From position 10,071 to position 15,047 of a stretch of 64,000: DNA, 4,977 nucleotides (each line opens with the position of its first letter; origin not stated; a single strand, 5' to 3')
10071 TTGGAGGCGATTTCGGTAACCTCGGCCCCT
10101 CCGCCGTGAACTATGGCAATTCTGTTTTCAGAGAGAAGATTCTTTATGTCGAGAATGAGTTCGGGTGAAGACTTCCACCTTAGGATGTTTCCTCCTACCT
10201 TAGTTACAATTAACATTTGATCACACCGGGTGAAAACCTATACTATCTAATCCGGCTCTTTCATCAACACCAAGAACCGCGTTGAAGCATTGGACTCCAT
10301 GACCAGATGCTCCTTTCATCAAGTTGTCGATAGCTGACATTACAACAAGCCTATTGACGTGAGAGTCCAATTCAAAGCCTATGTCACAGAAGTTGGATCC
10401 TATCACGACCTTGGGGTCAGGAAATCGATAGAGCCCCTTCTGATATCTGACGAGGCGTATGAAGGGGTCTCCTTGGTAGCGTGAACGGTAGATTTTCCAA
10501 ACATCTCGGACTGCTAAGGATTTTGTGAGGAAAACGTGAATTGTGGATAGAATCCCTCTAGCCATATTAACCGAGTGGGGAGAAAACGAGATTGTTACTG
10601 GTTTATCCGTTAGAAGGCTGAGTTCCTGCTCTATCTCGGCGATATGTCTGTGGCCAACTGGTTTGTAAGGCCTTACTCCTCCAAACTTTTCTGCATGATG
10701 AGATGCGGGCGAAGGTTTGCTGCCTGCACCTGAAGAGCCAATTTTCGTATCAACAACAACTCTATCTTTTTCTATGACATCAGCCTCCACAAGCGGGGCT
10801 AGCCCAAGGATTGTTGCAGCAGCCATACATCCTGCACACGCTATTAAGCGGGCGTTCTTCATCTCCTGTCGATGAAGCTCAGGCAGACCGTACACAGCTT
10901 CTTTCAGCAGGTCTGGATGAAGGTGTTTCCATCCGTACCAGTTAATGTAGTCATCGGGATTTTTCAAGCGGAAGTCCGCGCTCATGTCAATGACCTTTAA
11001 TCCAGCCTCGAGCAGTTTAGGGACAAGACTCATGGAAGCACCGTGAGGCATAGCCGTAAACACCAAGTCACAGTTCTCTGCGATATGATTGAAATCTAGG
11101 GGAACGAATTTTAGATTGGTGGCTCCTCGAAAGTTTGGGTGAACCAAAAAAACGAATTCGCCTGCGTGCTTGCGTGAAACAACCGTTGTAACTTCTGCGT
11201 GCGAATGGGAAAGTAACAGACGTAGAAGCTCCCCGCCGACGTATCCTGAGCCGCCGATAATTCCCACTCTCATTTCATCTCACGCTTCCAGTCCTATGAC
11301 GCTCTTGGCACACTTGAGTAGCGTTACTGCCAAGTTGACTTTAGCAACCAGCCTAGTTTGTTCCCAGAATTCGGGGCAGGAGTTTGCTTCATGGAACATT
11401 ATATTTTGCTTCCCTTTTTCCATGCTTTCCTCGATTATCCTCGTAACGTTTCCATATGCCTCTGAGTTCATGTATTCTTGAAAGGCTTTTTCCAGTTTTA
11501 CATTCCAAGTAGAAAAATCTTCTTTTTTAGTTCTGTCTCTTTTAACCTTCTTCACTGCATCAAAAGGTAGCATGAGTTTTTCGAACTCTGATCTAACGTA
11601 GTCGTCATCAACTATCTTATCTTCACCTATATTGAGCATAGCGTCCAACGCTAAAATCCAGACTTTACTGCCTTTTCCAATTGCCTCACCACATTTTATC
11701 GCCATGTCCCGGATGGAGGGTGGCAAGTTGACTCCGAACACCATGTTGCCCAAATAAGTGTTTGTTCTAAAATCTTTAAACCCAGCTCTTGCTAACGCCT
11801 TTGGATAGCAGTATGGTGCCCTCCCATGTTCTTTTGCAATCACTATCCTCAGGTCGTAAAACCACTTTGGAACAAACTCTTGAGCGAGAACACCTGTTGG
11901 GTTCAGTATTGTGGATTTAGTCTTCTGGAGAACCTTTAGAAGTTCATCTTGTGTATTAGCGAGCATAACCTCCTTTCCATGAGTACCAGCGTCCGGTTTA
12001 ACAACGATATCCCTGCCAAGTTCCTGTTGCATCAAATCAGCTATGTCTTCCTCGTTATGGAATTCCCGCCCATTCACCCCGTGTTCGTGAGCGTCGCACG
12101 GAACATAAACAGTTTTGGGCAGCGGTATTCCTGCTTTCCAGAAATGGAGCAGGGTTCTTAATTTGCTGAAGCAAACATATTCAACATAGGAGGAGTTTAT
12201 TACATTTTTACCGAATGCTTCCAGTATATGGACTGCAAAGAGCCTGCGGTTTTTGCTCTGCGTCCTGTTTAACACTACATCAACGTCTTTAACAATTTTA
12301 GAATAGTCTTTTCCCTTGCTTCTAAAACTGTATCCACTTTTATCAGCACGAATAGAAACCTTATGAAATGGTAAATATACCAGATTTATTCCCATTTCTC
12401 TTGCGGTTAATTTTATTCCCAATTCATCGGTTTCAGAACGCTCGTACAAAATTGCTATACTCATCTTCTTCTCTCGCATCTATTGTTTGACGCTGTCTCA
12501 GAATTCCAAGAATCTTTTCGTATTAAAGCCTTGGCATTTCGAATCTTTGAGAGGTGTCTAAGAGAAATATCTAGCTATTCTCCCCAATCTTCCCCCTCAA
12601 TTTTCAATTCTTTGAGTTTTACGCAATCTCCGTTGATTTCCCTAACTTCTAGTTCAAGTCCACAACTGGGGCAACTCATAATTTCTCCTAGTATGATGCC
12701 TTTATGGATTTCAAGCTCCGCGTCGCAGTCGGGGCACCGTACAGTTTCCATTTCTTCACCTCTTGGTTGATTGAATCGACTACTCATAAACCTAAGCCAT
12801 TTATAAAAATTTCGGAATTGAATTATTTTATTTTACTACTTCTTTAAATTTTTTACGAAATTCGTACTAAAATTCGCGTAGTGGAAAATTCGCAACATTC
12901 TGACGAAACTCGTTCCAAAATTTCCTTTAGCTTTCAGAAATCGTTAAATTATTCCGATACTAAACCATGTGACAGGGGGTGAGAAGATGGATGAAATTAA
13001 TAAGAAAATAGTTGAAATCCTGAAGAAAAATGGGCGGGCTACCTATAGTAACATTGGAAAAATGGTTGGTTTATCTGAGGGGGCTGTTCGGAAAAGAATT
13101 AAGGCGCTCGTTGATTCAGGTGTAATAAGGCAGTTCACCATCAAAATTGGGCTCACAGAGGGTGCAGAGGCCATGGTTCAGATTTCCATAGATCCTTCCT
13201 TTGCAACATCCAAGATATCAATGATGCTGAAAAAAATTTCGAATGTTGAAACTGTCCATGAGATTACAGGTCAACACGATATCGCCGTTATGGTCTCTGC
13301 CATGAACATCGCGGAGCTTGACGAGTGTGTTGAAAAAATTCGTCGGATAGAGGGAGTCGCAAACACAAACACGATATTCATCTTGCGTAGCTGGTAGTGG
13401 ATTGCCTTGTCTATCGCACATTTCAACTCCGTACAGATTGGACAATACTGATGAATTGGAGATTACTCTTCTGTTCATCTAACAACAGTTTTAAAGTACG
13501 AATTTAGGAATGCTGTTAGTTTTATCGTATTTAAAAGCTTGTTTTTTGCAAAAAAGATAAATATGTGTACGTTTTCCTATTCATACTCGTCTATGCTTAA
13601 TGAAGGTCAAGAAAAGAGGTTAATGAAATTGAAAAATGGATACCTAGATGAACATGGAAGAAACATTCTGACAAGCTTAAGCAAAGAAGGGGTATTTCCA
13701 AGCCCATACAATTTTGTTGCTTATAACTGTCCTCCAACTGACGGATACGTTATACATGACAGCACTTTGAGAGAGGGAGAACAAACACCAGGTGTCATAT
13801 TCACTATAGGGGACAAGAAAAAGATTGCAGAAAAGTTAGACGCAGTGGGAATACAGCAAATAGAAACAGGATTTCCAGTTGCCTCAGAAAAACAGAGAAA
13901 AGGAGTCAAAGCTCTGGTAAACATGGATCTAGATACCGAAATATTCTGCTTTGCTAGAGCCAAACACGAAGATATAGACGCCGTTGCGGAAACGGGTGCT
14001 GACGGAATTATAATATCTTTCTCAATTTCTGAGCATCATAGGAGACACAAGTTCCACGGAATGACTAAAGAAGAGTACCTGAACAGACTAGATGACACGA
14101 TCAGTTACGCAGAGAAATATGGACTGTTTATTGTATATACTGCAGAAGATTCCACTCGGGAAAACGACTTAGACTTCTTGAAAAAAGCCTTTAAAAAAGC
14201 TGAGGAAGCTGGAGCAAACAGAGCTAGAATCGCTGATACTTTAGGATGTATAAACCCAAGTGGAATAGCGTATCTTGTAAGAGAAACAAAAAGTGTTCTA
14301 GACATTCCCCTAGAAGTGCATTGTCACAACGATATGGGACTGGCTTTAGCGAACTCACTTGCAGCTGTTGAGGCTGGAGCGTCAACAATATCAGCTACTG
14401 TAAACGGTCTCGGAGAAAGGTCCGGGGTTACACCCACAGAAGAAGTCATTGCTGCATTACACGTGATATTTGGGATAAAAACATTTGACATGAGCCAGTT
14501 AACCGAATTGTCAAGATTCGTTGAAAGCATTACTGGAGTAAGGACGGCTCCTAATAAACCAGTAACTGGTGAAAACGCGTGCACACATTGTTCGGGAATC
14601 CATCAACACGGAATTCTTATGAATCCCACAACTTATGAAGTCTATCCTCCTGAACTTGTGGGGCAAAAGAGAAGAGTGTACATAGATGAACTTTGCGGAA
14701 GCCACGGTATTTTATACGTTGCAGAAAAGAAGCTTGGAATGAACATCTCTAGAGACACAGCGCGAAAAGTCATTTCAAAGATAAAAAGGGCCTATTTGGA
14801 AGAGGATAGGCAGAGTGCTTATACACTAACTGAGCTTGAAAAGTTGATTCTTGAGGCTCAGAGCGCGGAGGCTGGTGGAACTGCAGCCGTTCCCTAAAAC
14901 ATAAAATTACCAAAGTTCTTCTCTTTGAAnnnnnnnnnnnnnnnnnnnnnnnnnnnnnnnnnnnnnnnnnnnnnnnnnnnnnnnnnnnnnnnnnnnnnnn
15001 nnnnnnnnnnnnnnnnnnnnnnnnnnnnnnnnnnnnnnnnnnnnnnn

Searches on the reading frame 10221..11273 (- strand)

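Call 56: search_protein_families(library=pfam, proteins=[window:10221-11273:-], max_evalue=0.0001)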
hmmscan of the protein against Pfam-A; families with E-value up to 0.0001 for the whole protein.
window:10221-11273:- (350 aa): 3 families
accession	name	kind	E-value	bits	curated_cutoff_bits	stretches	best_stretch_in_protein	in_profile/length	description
PF22698.1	Semialdhyde_dhC_1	-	1.7e-54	184.5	27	1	149-317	1-165/165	Semialdehyde dehydrogenase, dimerisation domain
PF01118.30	Semialdhyde_dh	-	2.6e-34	118.6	26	1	2-141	1-121/121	Semialdehyde dehydrogenase, NAD binding domain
PF02774.23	Semialdhyde_dhC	-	2.1e-22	80.6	26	1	158-320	1-184/184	Semialdehyde dehydrogenase, dimerisation domain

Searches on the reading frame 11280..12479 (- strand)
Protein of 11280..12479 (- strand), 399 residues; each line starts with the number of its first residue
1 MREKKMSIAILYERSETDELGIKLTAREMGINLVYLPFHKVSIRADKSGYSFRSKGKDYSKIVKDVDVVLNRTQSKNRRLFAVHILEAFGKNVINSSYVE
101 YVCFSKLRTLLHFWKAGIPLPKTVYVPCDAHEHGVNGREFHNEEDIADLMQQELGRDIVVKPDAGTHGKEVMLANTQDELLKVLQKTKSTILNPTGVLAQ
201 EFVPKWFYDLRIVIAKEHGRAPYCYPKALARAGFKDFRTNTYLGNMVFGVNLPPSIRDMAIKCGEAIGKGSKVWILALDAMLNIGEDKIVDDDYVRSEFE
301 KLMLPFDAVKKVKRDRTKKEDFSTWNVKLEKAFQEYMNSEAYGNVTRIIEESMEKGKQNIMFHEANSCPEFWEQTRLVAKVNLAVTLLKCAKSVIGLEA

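Call 57: search_protein_families(library=pfam, proteins=[window:11280-12479:-], max_evalue=0.0001)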
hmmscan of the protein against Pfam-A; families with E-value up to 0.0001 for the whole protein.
window:11280-12479:- (399 aa): 3 families
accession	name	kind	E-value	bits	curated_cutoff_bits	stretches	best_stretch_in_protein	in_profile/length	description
PF08443.16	RimK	-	1.8e-11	44.4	21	1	141-268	25-143/188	RimK-like ATP-grasp domain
PF22626.3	LysX_preATP_grasp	-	4.1e-06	27.3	27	1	9-99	2-81/84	LysX preATP-grasp domain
PF02955.21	GSH-S_ATP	-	8.3e-05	22.5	23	0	142-264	20-136/175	Prokaryotic glutathione synthetase, ATP-grasp domain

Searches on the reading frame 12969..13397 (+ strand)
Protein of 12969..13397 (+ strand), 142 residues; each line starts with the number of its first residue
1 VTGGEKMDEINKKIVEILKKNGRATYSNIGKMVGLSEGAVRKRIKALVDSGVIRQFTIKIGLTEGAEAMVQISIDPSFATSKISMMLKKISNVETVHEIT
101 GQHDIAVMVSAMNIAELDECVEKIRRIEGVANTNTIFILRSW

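Call 57: search_protein_families(library=pfam, proteins=[window:12969-13397:+], max_evalue=0.0001)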
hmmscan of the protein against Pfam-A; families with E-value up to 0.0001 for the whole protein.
window:12969-13397:+ (142 aa): 4 families
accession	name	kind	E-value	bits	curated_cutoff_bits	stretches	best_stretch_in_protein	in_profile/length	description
PF13412.12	HTH_24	-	7.2e-15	54.7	21.9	1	7-54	1-48/48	Winged helix-turn-helix DNA-binding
PF13404.12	HTH_AsnC-type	-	1.8e-14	53.7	27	1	7-47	1-41/42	AsnC-type helix-turn-helix domain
PF01037.27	AsnC_trans_reg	-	2.9e-13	49.9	25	1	70-140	1-72/73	Lrp/AsnC ligand binding domain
PF22451.2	NirdL-like_HTH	-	2.3e-05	24.3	27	1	26-54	19-47/47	Siroheme decarboxylase NirDL-like HTH domain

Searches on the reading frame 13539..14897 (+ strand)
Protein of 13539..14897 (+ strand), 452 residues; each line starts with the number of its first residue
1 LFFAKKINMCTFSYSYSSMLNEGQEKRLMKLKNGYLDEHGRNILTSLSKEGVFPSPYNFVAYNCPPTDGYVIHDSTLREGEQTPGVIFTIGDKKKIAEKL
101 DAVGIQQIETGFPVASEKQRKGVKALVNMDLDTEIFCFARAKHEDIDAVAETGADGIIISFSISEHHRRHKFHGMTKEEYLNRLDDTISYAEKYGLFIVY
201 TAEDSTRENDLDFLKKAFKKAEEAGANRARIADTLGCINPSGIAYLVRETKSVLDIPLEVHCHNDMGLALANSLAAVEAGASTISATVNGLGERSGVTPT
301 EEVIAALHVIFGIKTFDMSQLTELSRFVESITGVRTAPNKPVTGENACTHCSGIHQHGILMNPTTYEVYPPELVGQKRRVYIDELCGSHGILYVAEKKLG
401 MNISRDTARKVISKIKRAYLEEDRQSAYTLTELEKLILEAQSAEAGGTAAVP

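Call 57: search_protein_families(library=pfam, proteins=[window:13539-14897:+], max_evalue=0.0001)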
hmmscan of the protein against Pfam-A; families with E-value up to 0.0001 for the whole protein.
window:13539-14897:+ (452 aa): 2 families
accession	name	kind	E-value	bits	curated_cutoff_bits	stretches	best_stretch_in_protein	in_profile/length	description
PF00682.25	HMGL-like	-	5.6e-72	242.7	29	1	72-328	4-260/260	HMGL-like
PF22617.1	HCS_D2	-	2e-17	63.8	27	1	342-418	1-77/82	Homocitrate synthase post-HMGL domain-like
